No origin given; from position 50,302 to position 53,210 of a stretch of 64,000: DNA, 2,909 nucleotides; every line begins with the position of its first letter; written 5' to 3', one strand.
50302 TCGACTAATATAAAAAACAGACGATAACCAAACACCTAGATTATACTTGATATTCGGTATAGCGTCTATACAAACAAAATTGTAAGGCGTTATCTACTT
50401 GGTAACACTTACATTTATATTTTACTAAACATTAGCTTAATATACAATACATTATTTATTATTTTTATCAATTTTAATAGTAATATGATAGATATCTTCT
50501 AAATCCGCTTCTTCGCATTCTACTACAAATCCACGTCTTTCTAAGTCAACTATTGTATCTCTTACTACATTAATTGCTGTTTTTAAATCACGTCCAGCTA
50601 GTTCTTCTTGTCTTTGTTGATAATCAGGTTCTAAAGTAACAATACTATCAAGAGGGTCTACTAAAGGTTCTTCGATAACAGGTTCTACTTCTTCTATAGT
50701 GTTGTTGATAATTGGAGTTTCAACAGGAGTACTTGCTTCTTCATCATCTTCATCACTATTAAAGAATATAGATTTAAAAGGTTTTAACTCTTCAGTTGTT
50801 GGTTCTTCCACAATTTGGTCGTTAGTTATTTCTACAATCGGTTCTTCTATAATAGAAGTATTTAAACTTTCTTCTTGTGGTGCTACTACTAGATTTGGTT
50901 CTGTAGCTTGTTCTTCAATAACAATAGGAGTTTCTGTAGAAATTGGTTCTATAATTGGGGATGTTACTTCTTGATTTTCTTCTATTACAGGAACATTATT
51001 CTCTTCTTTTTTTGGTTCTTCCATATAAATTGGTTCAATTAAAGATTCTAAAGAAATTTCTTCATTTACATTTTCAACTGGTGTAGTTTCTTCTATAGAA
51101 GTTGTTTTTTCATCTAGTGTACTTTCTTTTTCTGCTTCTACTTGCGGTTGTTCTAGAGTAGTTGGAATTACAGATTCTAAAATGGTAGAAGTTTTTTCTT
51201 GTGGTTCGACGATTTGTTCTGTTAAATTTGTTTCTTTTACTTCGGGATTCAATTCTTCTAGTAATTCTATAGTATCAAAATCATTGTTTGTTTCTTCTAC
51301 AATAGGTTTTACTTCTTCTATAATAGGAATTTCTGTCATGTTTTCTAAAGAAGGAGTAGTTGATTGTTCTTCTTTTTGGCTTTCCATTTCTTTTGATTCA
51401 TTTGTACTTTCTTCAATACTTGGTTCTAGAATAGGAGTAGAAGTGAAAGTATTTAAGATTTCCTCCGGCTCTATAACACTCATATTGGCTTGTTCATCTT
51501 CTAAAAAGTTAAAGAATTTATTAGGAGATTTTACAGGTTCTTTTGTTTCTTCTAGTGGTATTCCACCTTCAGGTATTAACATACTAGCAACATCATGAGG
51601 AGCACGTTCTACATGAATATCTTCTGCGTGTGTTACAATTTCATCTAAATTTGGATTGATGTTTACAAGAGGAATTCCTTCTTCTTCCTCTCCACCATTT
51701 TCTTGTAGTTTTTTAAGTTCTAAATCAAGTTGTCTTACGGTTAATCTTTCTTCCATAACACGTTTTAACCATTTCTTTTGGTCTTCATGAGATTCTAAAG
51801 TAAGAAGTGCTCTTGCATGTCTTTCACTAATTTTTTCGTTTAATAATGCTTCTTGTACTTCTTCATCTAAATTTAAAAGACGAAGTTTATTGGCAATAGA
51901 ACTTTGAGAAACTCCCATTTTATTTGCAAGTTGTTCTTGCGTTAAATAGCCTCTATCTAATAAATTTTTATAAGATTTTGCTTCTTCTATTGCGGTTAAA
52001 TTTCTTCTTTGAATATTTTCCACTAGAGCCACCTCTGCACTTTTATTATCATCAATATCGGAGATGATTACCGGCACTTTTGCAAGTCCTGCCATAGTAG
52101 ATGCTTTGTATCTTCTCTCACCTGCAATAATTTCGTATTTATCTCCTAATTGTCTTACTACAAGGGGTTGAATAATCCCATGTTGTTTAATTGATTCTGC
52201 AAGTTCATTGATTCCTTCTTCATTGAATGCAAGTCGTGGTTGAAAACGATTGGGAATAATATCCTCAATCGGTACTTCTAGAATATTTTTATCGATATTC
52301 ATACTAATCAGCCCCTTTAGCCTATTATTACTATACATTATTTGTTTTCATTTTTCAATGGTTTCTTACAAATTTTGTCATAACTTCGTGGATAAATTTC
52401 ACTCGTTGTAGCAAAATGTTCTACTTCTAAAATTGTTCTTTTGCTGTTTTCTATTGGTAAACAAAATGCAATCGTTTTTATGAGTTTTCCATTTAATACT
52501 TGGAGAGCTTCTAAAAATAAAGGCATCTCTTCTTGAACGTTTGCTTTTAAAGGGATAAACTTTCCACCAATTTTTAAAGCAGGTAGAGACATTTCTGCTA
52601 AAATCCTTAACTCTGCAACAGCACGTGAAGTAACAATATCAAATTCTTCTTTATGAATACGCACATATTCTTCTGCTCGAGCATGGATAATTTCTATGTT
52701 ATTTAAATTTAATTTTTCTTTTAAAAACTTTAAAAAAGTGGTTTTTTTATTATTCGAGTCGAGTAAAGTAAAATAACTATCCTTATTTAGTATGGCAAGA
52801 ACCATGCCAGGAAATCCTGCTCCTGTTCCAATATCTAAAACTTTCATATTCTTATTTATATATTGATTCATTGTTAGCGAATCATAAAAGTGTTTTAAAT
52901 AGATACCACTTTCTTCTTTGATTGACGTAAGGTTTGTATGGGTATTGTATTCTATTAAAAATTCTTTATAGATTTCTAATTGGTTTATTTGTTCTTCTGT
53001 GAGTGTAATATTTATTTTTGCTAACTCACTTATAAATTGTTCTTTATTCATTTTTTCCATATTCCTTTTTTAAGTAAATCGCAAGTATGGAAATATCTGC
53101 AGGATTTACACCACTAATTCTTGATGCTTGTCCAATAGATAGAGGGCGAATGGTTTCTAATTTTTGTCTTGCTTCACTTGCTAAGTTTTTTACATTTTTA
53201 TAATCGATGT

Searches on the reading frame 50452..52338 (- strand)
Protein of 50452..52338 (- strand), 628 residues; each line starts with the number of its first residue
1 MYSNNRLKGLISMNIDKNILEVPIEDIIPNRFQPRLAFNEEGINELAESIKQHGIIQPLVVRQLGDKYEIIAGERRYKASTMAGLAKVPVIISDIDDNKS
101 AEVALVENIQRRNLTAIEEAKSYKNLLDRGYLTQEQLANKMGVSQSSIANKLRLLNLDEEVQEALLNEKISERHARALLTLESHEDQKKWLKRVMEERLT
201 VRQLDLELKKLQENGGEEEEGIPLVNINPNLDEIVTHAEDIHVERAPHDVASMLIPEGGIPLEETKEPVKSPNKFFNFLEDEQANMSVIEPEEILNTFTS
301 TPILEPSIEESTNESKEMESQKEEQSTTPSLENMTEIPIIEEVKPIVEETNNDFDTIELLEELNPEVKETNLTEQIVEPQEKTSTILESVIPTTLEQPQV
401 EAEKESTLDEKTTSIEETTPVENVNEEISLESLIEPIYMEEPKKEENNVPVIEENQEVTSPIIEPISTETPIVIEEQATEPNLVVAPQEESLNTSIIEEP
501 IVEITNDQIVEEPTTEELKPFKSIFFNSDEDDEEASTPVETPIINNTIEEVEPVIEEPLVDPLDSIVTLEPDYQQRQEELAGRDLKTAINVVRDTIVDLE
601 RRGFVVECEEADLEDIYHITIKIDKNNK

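Call 13: search_protein_families(library=pfam, proteins=[window:50452-52338:-])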
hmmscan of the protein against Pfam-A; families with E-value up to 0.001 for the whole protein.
window:50452-52338:- (628 aa): 2 families
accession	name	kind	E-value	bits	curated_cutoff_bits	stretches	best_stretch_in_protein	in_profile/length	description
PF02195.25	ParB_N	-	7.2e-34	116.2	26.3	1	18-110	2-95/95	ParB N-terminal domain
PF17762.8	HTH_ParB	-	2.4e-32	111.5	22.6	1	113-212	2-101/102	ParB HTH domain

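Call 37: find_homologous_proteins(query=window:50452-52338:-, max_evalue=1e-60)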
Query window:50452-52338:- (628 aa): 7670 proteins with E <= 1e-60 among 8000 candidates; the best 120 are listed.
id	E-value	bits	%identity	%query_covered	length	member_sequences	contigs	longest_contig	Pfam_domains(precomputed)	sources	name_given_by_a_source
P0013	0.0e+0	1296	100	100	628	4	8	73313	PF17762.9,PF02195.27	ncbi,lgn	-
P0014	0.0e+0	1294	100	100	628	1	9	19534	PF17762.9,PF02195.27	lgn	-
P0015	0.0e+0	1293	100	100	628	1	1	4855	PF17762.9,PF02195.27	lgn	-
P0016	0.0e+0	1018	83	98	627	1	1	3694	PF17762.9,PF02195.27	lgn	-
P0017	0.0e+0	1014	83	98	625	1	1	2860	PF17762.9,PF02195.27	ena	-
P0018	0.0e+0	1012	83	98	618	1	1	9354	PF17762.9,PF02195.27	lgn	-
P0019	1.1e-284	964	81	98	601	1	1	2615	PF17762.9,PF02195.27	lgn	-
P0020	3.6e-284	962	81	98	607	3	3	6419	PF17762.9,PF02195.27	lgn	-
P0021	6.0e-283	958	80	98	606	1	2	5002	PF17762.9,PF02195.27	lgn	-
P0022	7.9e-281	951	81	98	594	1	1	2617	PF17762.9,PF02195.27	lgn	-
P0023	1.3e-270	917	78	98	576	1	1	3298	PF17762.9,PF02195.27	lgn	-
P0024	2.8e-245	834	72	98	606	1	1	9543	PF17762.9,PF02195.27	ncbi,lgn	-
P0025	1.8e-231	788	68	98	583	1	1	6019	PF17762.9,PF02195.27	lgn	-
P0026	2.1e-231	788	68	98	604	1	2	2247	PF17762.9,PF02195.27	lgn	-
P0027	1.1e-229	782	67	98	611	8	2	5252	PF17762.9,PF02195.27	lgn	-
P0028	4.0e-227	774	66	98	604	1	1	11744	PF17762.9,PF02195.27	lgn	-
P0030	4.1e-206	704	61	100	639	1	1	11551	PF17762.9,PF02195.27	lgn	-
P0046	5.6e-199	681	65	98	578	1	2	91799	PF17762.9,PF02195.27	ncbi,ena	-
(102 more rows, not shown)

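Call 38: find_encoding_contigs(protein=P0018, flank=4000, max_places=2)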
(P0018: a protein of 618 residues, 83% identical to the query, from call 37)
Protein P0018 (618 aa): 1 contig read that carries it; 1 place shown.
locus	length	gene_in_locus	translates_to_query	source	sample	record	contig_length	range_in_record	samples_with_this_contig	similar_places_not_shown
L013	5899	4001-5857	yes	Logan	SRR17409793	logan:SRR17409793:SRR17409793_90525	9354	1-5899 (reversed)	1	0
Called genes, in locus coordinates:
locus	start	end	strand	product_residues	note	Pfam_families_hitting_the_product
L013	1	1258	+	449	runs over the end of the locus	PF10396:TrmE_N, PF00350:Dynamin_N (faint), PF12631:MnmE_helical, PF01926:MMR_HSR1, PF02421:FeoB_N, PF04548:AIG1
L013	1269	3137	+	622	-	PF00890:FAD_binding_2 (faint), PF01134:GIDA, PF07992:Pyr_redox_2 (weak), PF12831:FAD_oxidored (weak), PF21680:GIDA_C_1st, PF13932:SAM_GIDA_C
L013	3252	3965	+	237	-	PF02527:GidB, PF13847:Methyltransf_31, PF13649:Methyltransf_25 (faint)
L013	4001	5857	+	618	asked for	PF02195:ParB_N, PF17762:HTH_ParB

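Call 39: find_encoding_contigs(protein=P0020, flank=4000, max_places=3)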
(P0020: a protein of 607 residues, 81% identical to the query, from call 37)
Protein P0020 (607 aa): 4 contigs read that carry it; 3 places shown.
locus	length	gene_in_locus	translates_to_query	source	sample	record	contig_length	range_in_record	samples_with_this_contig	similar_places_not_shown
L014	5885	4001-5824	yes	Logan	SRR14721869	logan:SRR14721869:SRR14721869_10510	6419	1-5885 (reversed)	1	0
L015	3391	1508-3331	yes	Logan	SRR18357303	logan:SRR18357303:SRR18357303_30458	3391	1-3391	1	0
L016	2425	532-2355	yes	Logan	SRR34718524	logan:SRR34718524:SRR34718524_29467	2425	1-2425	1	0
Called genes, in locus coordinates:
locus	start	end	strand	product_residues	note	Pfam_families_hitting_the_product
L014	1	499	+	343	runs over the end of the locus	?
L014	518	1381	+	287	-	PF18754:Nmad3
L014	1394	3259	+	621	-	PF01134:GIDA, PF07992:Pyr_redox_2 (faint), PF12831:FAD_oxidored (faint), PF21680:GIDA_C_1st, PF13932:SAM_GIDA_C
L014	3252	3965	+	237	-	PF02527:GidB, PF13847:Methyltransf_31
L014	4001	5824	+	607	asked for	PF02195:ParB_N, PF17762:HTH_ParB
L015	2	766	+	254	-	?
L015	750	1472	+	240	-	PF02527:GidB, PF13847:Methyltransf_31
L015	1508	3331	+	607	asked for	PF02195:ParB_N, PF17762:HTH_ParB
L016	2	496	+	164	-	?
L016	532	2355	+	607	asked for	PF02195:ParB_N, PF17762:HTH_ParB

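Call 40: find_encoding_contigs(protein=P0024, flank=4000, max_places=2)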
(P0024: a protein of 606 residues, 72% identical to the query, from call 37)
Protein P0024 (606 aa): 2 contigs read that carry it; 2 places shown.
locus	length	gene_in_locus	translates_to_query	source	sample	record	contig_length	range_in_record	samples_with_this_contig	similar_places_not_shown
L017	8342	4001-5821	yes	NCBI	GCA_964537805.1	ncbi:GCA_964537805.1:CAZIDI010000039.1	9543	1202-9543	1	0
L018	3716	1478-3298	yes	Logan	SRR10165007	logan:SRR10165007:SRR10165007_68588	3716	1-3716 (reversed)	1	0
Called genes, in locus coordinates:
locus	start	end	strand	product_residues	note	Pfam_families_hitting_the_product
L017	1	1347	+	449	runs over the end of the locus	PF10396:TrmE_N, PF00350:Dynamin_N (faint), PF12631:MnmE_helical, PF00009:GTP_EFTU (faint), PF01926:MMR_HSR1, PF02421:FeoB_N, PF04548:AIG1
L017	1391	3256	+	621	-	PF01134:GIDA, PF12831:FAD_oxidored (faint), PF21680:GIDA_C_1st, PF13932:SAM_GIDA_C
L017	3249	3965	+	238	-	PF02527:GidB, PF05175:MTS (weak), PF13847:Methyltransf_31, PF13649:Methyltransf_25 (weak)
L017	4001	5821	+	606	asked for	PF02195:ParB_N, PF17762:HTH_ParB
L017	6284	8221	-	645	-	PF00912:Transgly, PF00905:Transpeptidase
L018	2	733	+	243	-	?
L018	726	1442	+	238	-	PF02527:GidB, PF05175:MTS (weak), PF13847:Methyltransf_31, PF13649:Methyltransf_25 (weak)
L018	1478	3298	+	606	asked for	PF02195:ParB_N, PF17762:HTH_ParB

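Call 41: find_encoding_contigs(protein=P0028, flank=4000, max_places=2)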
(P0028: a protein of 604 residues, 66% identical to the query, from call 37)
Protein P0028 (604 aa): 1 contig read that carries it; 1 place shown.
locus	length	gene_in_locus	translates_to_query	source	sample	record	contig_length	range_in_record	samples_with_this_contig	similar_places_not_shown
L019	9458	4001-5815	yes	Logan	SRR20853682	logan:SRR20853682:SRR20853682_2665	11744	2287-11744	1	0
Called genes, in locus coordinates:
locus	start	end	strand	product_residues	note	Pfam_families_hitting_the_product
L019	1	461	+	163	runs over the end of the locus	-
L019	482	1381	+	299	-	PF18754:Nmad3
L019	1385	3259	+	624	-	PF01134:GIDA, PF21680:GIDA_C_1st, PF13932:SAM_GIDA_C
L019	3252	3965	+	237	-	PF02527:GidB, PF05175:MTS (faint), PF13847:Methyltransf_31, PF13649:Methyltransf_25 (weak)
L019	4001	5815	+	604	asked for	PF02195:ParB_N, PF17762:HTH_ParB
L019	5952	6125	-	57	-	-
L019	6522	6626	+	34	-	-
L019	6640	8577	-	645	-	PF00912:Transgly, PF00905:Transpeptidase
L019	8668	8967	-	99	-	-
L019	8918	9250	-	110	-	-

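Call 45: find_encoding_contigs(protein=P0046, flank=4000, max_places=2)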
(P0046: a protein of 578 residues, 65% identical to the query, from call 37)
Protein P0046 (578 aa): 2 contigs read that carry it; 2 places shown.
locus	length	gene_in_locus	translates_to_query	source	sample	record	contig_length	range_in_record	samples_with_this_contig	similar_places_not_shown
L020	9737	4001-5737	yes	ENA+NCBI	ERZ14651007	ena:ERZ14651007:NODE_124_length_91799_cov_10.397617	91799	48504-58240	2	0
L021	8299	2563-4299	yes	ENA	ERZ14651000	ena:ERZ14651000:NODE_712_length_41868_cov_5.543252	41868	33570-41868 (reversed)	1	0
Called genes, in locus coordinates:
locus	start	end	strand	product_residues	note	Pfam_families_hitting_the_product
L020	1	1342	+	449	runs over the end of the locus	PF10396:TrmE_N, PF00350:Dynamin_N (faint), PF12631:MnmE_helical, PF00009:GTP_EFTU (faint), PF01926:MMR_HSR1, PF02421:FeoB_N, PF04548:AIG1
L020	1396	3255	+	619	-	PF01134:GIDA, PF07992:Pyr_redox_2 (faint), PF21680:GIDA_C_1st, PF13932:SAM_GIDA_C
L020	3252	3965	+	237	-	PF02527:GidB, PF05175:MTS (weak), PF13847:Methyltransf_31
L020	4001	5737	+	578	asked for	PF02195:ParB_N, PF17762:HTH_ParB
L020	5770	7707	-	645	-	PF00912:Transgly, PF00905:Transpeptidase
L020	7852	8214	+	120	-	-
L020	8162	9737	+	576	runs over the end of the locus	PF03485:Arg_tRNA_synt_N, PF00750:tRNA-synt_1d, PF05746:DALR_1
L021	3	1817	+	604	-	?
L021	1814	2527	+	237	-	PF02527:GidB, PF05175:MTS (weak), PF13847:Methyltransf_31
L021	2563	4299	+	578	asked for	PF02195:ParB_N, PF17762:HTH_ParB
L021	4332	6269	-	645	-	PF00912:Transgly, PF00905:Transpeptidase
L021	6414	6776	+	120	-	-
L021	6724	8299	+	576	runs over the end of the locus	PF03485:Arg_tRNA_synt_N, PF00750:tRNA-synt_1d, PF05746:DALR_1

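Call 46: find_encoding_contigs(protein=P0030, flank=4000, max_places=2)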
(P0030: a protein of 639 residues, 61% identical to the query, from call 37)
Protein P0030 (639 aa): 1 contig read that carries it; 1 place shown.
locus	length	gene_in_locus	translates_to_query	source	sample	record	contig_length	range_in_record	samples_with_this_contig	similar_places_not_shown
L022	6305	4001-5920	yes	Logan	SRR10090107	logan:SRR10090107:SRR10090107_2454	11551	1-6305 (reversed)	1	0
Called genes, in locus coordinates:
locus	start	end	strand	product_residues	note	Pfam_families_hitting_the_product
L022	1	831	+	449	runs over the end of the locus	PF10396:TrmE_N, PF00350:Dynamin_N (faint), PF12631:MnmE_helical, PF03193:RsgA_GTPase (faint), PF00009:GTP_EFTU (weak), PF01926:MMR_HSR1, PF02421:FeoB_N, PF04548:AIG1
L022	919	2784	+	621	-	PF01134:GIDA, PF12831:FAD_oxidored (faint), PF21680:GIDA_C_1st, PF13932:SAM_GIDA_C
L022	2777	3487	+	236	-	PF02527:GidB, PF03848:TehB (faint), PF05175:MTS (weak), PF13847:Methyltransf_31, PF13649:Methyltransf_25 (weak)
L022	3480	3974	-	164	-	-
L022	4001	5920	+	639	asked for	PF02195:ParB_N, PF17762:HTH_ParB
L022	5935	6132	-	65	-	-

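Call 53: list_cluster_members(proteins=[P0013, P0024, P0046])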
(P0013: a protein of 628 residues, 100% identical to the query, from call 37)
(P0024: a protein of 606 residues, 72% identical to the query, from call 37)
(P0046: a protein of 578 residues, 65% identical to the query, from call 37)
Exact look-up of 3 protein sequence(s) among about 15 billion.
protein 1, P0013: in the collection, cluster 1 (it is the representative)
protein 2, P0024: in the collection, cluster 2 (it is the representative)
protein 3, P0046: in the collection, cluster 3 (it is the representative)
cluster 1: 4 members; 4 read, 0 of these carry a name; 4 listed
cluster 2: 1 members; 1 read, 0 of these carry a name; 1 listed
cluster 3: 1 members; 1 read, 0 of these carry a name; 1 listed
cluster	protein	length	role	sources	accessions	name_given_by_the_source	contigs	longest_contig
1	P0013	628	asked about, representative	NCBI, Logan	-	-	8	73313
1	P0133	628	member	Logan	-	-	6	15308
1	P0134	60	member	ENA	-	-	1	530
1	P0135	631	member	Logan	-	-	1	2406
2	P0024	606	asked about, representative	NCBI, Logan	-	-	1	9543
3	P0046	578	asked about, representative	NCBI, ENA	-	-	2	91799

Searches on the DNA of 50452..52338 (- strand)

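Call 78: search_rna_families(sources=[L011, L019, L017], threshold=evalue, max_evalue=1)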
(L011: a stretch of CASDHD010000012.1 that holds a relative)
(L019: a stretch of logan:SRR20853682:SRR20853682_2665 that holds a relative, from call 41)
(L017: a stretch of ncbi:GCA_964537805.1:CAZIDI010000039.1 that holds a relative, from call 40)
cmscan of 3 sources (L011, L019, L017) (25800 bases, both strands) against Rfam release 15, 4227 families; matches with E-value up to 1: 2.
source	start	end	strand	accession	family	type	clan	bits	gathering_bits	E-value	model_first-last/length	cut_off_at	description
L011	3460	3647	+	RF00230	T-box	Cis-reg; leader;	-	88.3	93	3.2e-18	1-219/219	no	T-box leader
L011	664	768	+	RF02932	Betaproteobacteria-1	Gene; sRNA;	-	26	49.4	0.29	1-120/120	no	Betaproteobacteria-1 RNA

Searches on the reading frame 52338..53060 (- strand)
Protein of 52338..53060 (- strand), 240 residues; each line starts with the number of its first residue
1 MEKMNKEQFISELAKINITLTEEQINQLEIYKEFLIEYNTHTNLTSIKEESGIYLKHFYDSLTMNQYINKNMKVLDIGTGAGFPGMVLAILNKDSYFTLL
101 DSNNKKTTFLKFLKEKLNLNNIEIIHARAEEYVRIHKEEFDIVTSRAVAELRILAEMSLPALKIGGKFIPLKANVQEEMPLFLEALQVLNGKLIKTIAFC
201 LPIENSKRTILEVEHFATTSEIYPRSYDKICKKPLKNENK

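Call 13: search_protein_families(library=pfam, proteins=[window:52338-53060:-])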
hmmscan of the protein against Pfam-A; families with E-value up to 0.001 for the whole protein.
window:52338-53060:- (240 aa): 6 families
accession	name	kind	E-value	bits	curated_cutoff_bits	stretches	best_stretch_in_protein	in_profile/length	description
PF02527.21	GidB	-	1.6e-49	168.2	27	1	24-179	1-156/184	rRNA small subunit methyltransferase G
PF13847.12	Methyltransf_31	-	3.1e-11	43.6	27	1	68-179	1-118/145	Methyltransferase domain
PF05175.20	MTS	-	1.3e-05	25.4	23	1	65-144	24-103/170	Methyltransferase small domain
PF13649.12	Methyltransf_25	-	6.4e-05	24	27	1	74-147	1-72/97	Methyltransferase domain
PF03848.20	TehB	-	0.00035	20.5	20.4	1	68-148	28-104/193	Tellurite resistance protein TehB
PF08241.18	Methyltransf_11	-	0.00065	20.7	21.2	0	75-150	1-71/95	Methyltransferase domain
